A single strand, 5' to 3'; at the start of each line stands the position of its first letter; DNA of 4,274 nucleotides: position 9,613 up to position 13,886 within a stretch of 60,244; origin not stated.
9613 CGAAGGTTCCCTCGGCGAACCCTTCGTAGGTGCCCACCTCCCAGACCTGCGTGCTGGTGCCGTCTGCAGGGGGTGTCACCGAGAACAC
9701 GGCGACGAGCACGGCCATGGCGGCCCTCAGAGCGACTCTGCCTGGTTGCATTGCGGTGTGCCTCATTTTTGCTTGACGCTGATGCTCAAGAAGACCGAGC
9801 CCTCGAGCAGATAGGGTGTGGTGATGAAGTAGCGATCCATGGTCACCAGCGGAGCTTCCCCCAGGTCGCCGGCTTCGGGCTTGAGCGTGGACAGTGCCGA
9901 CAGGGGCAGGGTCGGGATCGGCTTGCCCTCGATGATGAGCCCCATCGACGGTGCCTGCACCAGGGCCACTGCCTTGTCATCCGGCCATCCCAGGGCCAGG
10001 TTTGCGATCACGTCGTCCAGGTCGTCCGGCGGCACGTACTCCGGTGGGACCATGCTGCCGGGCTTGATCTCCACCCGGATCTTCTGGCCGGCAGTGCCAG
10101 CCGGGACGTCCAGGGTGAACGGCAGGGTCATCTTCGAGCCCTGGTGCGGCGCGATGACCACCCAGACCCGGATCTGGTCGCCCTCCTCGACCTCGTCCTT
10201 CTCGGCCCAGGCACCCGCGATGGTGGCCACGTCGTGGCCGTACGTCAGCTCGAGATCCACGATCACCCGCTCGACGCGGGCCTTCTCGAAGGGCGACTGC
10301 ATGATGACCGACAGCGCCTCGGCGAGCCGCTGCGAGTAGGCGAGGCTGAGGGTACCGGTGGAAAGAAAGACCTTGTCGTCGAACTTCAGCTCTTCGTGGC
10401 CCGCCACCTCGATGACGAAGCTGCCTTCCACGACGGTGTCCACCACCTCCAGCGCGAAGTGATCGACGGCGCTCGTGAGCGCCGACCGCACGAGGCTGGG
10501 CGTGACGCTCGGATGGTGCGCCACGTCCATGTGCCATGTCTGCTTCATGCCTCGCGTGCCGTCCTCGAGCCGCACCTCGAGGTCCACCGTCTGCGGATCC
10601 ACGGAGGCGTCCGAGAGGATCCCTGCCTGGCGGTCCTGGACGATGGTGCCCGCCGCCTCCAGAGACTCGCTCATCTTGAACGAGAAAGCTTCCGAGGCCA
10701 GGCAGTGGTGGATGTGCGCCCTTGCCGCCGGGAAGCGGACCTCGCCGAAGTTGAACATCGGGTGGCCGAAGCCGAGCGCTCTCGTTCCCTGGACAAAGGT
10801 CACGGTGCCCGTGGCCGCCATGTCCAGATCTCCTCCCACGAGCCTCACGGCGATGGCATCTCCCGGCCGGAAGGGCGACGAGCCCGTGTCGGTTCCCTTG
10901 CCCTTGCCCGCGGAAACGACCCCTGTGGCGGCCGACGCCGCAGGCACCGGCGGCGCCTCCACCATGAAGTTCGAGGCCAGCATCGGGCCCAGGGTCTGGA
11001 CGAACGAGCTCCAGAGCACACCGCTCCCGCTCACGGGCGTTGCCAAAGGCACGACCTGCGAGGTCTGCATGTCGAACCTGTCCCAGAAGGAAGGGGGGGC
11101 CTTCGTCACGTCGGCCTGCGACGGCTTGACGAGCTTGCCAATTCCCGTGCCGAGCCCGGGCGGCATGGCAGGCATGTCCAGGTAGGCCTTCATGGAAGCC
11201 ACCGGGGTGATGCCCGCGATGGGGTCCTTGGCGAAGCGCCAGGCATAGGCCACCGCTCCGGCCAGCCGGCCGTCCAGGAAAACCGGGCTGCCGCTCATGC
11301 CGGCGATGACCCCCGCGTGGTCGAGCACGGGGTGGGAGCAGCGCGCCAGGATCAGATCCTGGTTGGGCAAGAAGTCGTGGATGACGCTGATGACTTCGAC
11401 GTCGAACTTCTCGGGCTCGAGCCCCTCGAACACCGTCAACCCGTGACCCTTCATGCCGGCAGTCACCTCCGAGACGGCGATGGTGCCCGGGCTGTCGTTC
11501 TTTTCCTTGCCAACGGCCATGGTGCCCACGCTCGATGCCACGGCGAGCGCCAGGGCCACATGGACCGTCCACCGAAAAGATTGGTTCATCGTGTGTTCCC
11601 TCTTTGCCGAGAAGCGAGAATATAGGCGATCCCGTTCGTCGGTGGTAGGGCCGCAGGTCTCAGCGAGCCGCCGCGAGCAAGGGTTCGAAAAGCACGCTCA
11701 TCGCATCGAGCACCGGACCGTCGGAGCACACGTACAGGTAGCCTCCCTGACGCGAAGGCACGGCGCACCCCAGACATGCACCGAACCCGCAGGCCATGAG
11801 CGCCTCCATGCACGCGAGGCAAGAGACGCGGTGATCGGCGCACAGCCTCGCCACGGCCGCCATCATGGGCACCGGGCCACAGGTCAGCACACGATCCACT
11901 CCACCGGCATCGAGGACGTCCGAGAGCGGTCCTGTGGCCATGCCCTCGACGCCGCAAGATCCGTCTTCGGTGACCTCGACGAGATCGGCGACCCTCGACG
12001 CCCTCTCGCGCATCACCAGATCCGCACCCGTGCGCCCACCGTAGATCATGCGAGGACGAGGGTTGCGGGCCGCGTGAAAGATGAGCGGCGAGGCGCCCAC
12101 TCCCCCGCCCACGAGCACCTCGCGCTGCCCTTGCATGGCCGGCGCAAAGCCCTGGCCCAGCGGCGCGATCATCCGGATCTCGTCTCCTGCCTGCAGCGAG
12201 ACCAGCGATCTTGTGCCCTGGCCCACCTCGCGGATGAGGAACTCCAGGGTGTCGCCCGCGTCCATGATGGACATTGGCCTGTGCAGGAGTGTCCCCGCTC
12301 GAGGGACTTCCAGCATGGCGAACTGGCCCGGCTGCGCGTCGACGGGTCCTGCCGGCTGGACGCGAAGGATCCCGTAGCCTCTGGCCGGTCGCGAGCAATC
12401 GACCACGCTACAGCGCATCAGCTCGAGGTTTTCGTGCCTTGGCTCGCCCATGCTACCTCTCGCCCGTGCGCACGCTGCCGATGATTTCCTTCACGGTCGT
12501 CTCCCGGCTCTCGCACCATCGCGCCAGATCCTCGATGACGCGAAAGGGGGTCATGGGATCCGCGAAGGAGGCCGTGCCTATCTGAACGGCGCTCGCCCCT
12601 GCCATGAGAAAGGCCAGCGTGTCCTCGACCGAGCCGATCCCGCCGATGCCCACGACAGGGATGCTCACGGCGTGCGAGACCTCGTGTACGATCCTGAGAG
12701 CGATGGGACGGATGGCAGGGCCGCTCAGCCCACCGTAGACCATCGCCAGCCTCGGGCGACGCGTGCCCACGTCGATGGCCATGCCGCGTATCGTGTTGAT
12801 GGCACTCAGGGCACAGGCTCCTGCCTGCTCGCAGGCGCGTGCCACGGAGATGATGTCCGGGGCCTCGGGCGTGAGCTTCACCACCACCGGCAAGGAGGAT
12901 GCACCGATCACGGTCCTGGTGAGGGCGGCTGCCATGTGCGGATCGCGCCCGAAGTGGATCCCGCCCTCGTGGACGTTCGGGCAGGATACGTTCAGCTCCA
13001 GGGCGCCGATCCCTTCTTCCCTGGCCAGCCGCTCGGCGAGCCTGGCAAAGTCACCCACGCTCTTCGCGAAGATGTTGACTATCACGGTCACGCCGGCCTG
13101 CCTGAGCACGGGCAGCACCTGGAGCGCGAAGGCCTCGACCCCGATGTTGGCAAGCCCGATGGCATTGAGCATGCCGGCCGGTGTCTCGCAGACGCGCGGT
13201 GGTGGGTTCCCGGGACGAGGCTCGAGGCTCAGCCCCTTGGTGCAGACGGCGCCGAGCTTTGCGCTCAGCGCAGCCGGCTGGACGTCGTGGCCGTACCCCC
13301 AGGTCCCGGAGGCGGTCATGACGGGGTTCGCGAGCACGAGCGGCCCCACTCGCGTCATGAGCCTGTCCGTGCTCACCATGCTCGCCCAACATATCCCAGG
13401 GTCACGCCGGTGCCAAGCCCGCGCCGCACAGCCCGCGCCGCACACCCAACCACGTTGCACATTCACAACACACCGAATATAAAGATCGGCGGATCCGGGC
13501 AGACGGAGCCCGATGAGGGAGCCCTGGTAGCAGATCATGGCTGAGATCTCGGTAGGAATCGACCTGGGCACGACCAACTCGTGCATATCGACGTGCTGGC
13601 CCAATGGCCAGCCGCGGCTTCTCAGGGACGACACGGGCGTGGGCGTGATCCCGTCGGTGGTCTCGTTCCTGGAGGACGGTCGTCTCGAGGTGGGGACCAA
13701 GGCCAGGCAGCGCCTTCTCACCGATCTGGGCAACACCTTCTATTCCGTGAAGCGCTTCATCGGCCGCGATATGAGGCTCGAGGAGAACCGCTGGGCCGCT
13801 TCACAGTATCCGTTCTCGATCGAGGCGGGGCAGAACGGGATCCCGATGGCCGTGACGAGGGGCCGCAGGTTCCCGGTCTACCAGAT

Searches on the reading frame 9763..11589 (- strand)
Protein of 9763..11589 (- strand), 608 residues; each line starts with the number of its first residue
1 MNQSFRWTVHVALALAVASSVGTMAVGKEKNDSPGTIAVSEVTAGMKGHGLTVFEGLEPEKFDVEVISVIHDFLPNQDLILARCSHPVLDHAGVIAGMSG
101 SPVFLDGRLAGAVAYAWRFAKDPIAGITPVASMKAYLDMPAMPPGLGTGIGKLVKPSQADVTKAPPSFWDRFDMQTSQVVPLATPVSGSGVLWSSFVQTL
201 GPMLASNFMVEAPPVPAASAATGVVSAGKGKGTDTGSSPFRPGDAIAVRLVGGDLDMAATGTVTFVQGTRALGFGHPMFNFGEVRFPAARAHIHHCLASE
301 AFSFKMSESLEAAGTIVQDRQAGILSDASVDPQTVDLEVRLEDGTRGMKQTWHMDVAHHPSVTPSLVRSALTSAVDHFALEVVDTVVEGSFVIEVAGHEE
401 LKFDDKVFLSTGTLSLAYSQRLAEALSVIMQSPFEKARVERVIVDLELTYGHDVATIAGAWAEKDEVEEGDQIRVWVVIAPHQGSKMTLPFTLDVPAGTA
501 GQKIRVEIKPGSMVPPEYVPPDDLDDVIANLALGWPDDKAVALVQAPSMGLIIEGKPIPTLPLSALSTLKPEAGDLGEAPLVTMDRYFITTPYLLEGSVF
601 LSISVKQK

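Call 6: search_protein_families(library=pfam, proteins=[window:9763-11589:-], max_evalue=0.0001)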
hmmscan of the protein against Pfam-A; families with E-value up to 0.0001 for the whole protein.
window:9763-11589:- (608 aa): 1 family
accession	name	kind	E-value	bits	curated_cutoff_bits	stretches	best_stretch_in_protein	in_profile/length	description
PF05580.18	Peptidase_S55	-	2.8e-08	34.5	25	1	31-126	106-201/210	SpoIVB peptidase S55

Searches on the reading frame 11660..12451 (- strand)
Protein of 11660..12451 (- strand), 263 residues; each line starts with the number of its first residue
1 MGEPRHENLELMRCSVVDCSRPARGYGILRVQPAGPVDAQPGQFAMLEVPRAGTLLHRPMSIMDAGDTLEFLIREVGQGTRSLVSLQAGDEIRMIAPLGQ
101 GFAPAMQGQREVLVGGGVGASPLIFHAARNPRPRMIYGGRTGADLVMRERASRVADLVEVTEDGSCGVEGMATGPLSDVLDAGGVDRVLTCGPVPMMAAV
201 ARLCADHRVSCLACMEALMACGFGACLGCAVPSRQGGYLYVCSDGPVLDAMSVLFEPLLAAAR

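Call 6: search_protein_families(library=pfam, proteins=[window:11660-12451:-], max_evalue=0.0001)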
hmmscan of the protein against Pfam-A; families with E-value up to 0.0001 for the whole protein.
window:11660-12451:- (263 aa): 1 family
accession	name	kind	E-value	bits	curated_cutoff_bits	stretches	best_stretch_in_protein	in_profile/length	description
PF10418.14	DHODB_Fe-S_bind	-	3.9e-13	49.3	23.9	1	216-253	1-40/41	Iron-sulfur cluster binding domain of dihydroorotate dehydrogenase B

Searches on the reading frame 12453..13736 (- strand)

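Call 6: search_protein_families(library=pfam, proteins=[window:12453-13736:-], max_evalue=0.0001)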
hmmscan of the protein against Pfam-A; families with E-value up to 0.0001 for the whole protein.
window:12453-13736:- (427 aa): 4 families
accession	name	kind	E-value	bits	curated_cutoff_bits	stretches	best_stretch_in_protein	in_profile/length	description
PF01180.27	DHO_dh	-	2.3e-69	234.2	27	1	127-405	3-288/291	Dihydroorotate dehydrogenase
PF03060.21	NMO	-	7.2e-08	32.6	28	1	335-389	168-224/331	Nitronate monooxygenase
PF01207.24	Dus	-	3.6e-06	26.8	20.4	1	217-396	55-223/311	Dihydrouridine synthase (Dus)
PF00977.27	His_biosynth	-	7.7e-05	22.7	23.6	0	343-396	58-111/228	Histidine biosynthesis protein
